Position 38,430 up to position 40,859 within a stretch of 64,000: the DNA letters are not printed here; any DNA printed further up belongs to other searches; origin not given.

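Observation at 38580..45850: DedA::disulfide-oxidoreductase fusion paired with an ArsS-like radical SAM enzyme and an RND efflux pump, next to the selenium genes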

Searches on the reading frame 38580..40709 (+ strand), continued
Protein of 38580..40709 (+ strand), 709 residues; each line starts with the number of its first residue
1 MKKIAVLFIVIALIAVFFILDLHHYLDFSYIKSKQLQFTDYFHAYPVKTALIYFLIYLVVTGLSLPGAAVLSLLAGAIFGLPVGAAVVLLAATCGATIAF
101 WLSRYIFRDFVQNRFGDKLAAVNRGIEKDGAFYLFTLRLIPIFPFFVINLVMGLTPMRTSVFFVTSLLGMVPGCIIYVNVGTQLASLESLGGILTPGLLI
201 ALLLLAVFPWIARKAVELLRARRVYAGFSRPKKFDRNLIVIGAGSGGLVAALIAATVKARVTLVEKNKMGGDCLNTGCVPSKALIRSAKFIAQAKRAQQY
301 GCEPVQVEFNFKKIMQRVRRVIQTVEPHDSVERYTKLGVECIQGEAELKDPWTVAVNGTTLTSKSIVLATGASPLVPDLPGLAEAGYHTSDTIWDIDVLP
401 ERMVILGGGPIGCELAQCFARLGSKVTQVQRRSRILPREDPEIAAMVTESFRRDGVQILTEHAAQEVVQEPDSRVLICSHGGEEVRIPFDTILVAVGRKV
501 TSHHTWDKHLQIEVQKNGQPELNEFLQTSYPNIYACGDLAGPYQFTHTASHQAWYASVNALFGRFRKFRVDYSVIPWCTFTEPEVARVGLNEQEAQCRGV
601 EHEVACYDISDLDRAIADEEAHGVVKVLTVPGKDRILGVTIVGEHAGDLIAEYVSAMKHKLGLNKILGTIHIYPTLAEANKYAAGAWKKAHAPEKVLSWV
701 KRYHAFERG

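Call 87: get_annotated_region(hit=H4, flank=8000)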
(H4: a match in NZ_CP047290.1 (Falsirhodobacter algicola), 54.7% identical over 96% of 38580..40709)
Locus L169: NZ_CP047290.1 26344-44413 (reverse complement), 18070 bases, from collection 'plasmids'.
description: Falsirhodobacter algicola strain PG104 plasmid unnamed1, complete sequence
organism: Falsirhodobacter algicola (NCBI taxid 2692330)
taxonomy: Bacteria; Pseudomonadota; Alphaproteobacteria; Rhodobacterales; Paracoccaceae; Falsirhodobacter; Falsirhodobacter algicola
host: -; source: Grateloupia sp.,single cell; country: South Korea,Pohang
typing (MOB-suite, as given by PLSDB): non-mobilizable
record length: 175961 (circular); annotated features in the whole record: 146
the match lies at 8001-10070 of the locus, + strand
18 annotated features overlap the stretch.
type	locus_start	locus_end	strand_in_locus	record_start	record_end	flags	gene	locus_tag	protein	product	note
CDS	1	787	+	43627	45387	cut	-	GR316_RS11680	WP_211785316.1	SLC13 family permease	-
CDS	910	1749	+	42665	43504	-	-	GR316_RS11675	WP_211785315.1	BadF/BadG/BcrA/BcrD ATPase family protein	-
CDS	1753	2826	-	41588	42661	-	-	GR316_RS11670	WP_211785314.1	ABC transporter ATP-binding protein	-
CDS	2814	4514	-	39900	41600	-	-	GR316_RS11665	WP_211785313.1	iron ABC transporter permease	GO:0006826 - iron ion transport [Evidence IEA]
CDS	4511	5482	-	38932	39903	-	-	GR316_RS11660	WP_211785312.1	ABC transporter substrate-binding protein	-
CDS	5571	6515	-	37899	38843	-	-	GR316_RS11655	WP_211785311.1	glutathione S-transferase family protein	-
CDS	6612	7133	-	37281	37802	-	-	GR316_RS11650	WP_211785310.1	redoxin domain-containing protein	-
CDS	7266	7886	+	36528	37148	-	-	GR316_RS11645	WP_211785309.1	TetR/AcrR family transcriptional regulator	GO:0006355 - regulation of DNA-templated transcription [Evidence IEA]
CDS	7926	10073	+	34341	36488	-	-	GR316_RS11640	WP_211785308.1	bifunctional TVP38/TMEM64 family protein/FAD-dependent oxidoreductase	-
CDS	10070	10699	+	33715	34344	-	-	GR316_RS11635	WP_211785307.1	CDP-alcohol phosphatidyltransferase family protein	-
CDS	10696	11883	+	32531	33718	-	-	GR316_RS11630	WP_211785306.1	ABC transporter substrate-binding protein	-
CDS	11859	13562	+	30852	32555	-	-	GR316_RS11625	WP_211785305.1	ABC transporter permease subunit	GO:0055085 - transmembrane transport [Evidence IEA]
CDS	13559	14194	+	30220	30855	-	-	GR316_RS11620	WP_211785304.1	ATP-binding cassette domain-containing protein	-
CDS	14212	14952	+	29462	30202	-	-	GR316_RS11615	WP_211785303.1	VCBS repeat-containing protein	-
CDS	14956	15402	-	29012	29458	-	-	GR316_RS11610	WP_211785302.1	DUF302 domain-containing protein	-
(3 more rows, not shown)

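Call 89: search_protein_families(library=ncbifam, max_evalue=0.00001, proteins=[L168:11067-12137:+, L168:12169-13356:+, L168:14217-14945:+, L168:15581-16225:+, L168:13443-14027:+])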
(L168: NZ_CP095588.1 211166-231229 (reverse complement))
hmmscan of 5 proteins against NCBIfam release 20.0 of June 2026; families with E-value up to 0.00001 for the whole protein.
L168:11067-12137:+ (356 aa): 17 families
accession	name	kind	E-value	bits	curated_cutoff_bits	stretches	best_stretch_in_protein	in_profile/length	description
TIGR03169.1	Nterm_to_SelD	hypoth_equivalog_domain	2.6e-85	287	310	1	7-353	3-364/365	pyridine nucleotide-disulfide oxidoreductase family protein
TIGR04369.1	fusion_not_SelD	hypoth_equivalog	4.6e-60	203.5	700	1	8-354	1-338/701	oxidoreductase/SelD-related fusion protein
TIGR01350.1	lipoamide_DH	equivalog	1e-12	47.5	408.8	1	67-296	98-329/461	dihydrolipoyl dehydrogenase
NF040477.1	chlor_oxi_RclA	equivalog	1.9e-11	43.3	740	1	72-273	91-294/441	reactive chlorine resistance oxidoreductase RclA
TIGR02053.1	MerA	equivalog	2.3e-11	43.4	454.45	1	89-296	118-328/465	mercury(II) reductase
NF010311.1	PRK13748.1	subfamily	3.8e-10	39.2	600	1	73-277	203-408/560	mercury(II) reductase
NF004943.0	PRK06292.2-1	equivalog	2.1e-09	36.7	432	1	71-273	101-308/456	dihydrolipoyl dehydrogenase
NF042949.2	3PPDioc_HcaD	equivalog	1e-08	34.3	450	1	66-275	64-278/386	3-phenylpropionate/cinnamic acid dioxygenase ferredoxin--NAD(+) reductase subunit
NF005572.0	PRK07251.1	equivalog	5.7e-08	31.9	537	1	73-273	91-293/438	FAD-containing oxidoreductase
NF046103.1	NOXase_Strep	equivalog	1e-07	31.3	600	1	145-277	149-285/442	H2O-forming NADH oxidase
NF004945.0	PRK06292.2-3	equivalog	1.1e-07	31.2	494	1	138-273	166-305/457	dihydrolipoyl dehydrogenase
TIGR03385.1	CoA_CoA_reduc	equivalog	2.2e-07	30.1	578.8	1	144-275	150-285/439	CoA-disulfide reductase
NF004776.0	PRK06116.1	equivalog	5e-07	29.1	480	1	136-297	160-326/450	glutathione-disulfide reductase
NF004992.0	PRK06370.1-4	equivalog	1.3e-06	27.1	629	1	72-273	108-310/459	FAD-containing oxidoreductase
NF041853.1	hythiocyan_redase_MerA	equivalog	1.9e-06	27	650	1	98-272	120-294/440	hypothiocyanous acid reductase MerA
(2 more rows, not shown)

L168:12169-13356:+ (395 aa): 1 family
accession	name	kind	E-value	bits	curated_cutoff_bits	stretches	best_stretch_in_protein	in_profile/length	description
NF008633.1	PRK11622.1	subfamily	1.7e-160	534.2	203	1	20-393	19-397/397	ABC transporter substrate-binding protein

L168:14217-14945:+ (242 aa): 15 families
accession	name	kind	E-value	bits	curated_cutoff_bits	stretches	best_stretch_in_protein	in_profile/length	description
TIGR02141.1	modB_ABC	equivalog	2e-10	40.6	182.6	1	91-216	64-189/208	molybdate ABC transporter permease subunit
TIGR01581.1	Mo_ABC_porter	hypoth_equivalog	3.1e-10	39.9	210.3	1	102-201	96-200/225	ABC transporter permease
NF006953.0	PRK09433.1-4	equivalog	7.5e-09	35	970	1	83-225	379-523/536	thiamine/thiamine pyrophosphate ABC transporter permease ThiP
TIGR01253.1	thiP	equivalog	1.6e-08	34.1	395.1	1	76-224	362-516/519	thiamine/thiamine pyrophosphate ABC transporter permease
NF007047.0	PRK09500.1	equivalog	4.5e-08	33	326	1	77-186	98-207/257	spermidine/putrescine ABC transporter permease PotC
NF006952.0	PRK09433.1-3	equivalog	1.9e-07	30.3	679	1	81-226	379-526/534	thiamine/thiamine pyrophosphate ABC transporter permease ThiP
TIGR03255.1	PhnV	equivalog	2.2e-07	30.8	358.7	1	9-229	29-260/270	2-aminoethylphosphonate ABC transport system, membrane component PhnV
NF043073.1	MMSYN1_0195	equivalog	4.1e-07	28.6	1250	1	109-186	129-206/1021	spermidine/putrescine ABC transporter permease/substrate-binding protein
TIGR03262.1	PhnU2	equivalog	4.3e-07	29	593.25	1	107-226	133-251/546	putative 2-aminoethylphosphonate ABC transporter permease subunit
NF006954.0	PRK09433.1-5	equivalog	8e-07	28.1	821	1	110-226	401-517/530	thiamine/thiamine pyrophosphate ABC transporter permease ThiP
NF006955.0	PRK09433.2-3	equivalog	1.3e-06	27.4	801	1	83-180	384-483/543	thiamine/thiamine pyrophosphate ABC transporter permease ThiP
NF011624.0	PRK15050.1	equivalog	1.4e-06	27.7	247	1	106-219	160-274/297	2-aminoethylphosphonate ABC transporter permease subunit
NF006951.0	PRK09433.1-2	equivalog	1.5e-06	27.2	788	1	107-231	139-265/535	thiamine/thiamine pyrophosphate ABC transporter permease ThiP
TIGR00969.1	3a0106s02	subfamily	4.9e-06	26.2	240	1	106-179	142-215/272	sulfate ABC transporter permease subunit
TIGR02139.1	permease_CysT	equivalog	5.8e-06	26.1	246.1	1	109-181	134-206/265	sulfate ABC transporter permease subunit CysT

L168:15581-16225:+ (214 aa): 3 families
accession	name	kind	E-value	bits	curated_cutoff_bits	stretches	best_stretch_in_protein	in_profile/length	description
NF040950.1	archin_ph_syn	equivalog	5.5e-14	52.5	180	1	8-196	6-187/191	archaetidylinositol phosphate synthase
NF045883.1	PIPSynth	equivalog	1e-11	44.9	170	1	11-192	8-188/197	phosphatidylinositol phosphate synthase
NF038086.1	anchor_synt_A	exception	3e-06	27.2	200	1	27-133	9-116/222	protein sorting system archaetidylserine synthase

L168:13443-14027:+ (194 aa): 0 families

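Call 94: get_annotated_region(hit=H1, flank=7000)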
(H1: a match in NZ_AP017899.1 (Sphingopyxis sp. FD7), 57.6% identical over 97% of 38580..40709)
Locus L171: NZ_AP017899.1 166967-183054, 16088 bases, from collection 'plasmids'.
description: Sphingopyxis sp. FD7 plasmid pSFD01, complete sequence
organism: Sphingopyxis sp. FD7 (NCBI taxid 1914525)
taxonomy: Bacteria; Pseudomonadota; Alphaproteobacteria; Sphingomonadales; Sphingomonadaceae; Sphingopyxis; Sphingopyxis sp. FD7
host: -; source: -; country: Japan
typing (MOB-suite, as given by PLSDB): mobilizable; replicon rep_cluster_542; relaxase MOBF
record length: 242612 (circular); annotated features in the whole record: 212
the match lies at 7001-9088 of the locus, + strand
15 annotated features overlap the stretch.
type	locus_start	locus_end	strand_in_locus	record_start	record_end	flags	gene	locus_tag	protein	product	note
CDS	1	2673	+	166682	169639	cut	-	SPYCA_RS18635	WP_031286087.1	Tn3 family transposase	-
CDS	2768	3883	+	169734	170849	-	-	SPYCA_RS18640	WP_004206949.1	IS110 family transposase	-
CDS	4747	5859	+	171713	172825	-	-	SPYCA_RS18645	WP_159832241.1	FAD-dependent oxidoreductase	-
CDS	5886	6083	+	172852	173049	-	nrtS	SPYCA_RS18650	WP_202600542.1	nitrate/nitrite transporter NrtS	-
CDS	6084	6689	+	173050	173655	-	-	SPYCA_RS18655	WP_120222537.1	sigma-70 family RNA polymerase sigma factor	GO:0006352 - DNA-templated transcription initiation [Evidence IEA]; GO:0006355 - regulation of DNA-templated ...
CDS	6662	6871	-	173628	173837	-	-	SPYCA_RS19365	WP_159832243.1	hypothetical protein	-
CDS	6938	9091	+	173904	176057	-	-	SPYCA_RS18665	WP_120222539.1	bifunctional TVP38/TMEM64 family protein/FAD-dependent oxidoreductase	-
CDS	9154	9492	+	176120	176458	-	-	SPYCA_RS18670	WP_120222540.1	hypothetical protein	-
CDS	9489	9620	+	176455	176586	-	-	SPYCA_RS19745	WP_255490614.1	hypothetical protein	-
CDS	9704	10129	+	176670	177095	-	-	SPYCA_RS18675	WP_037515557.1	hypothetical protein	-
CDS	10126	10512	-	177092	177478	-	-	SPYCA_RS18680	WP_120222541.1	thioredoxin family protein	-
CDS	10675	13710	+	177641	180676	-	-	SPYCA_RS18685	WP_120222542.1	TonB-dependent receptor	-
CDS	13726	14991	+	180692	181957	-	-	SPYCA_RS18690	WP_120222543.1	nucleoside transporter C-terminal domain-containing protein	-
CDS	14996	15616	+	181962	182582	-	-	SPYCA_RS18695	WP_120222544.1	CDP-alcohol phosphatidyltransferase family protein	GO:0008654 - phospholipid biosynthetic process [Evidence IEA]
CDS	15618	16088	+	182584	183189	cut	-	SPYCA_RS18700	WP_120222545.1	peroxidase-related enzyme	-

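Call 95: get_annotated_region(hit=H2, flank=7000)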
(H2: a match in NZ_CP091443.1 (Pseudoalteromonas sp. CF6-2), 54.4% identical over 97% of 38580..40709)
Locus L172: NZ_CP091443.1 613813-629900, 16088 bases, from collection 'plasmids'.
description: Pseudoalteromonas sp. CF6-2 plasmid unnamed, complete sequence
organism: Pseudoalteromonas sp. CF6-2 (NCBI taxid 562716)
taxonomy: Bacteria; Pseudomonadota; Gammaproteobacteria; Alteromonadales; Pseudoalteromonadaceae; Pseudoalteromonas; Pseudoalteromonas sp. CF6-2
host: -; source: sediment,South Sea; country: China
typing (MOB-suite, as given by PLSDB): non-mobilizable
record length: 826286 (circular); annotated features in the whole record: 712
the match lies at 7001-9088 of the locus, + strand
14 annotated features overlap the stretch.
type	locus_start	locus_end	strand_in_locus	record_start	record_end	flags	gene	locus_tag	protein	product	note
CDS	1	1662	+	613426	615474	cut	-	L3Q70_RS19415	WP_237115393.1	S9 family peptidase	-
CDS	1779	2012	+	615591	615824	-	-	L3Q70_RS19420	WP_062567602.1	multiheme c-type cytochrome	-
CDS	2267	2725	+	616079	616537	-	-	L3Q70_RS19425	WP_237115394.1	hypothetical protein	-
CDS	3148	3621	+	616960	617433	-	-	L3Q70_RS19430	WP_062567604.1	hypothetical protein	-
CDS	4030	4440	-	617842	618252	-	-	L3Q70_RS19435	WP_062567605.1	hypothetical protein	-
CDS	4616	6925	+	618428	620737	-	-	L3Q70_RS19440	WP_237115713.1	TonB-dependent receptor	-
CDS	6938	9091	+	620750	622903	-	-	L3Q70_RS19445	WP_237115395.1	bifunctional TVP38/TMEM64 family protein/FAD-dependent oxidoreductase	-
CDS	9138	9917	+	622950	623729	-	-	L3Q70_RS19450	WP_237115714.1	DUF547 domain-containing protein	-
CDS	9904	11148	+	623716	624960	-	-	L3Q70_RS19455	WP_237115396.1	ABC transporter substrate-binding protein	-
CDS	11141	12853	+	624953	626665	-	-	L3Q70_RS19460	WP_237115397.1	ABC transporter permease subunit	-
CDS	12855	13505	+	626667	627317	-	-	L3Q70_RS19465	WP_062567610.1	ATP-binding cassette domain-containing protein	-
CDS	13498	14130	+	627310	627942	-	-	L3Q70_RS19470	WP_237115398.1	CDP-alcohol phosphatidyltransferase family protein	GO:0008654 - phospholipid biosynthetic process [Evidence IEA]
CDS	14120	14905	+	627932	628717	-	-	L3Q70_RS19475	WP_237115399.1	sterol desaturase family protein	GO:0006629 - lipid metabolic process [Evidence IEA]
CDS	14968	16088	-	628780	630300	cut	-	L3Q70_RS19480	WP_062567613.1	aldehyde dehydrogenase family protein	-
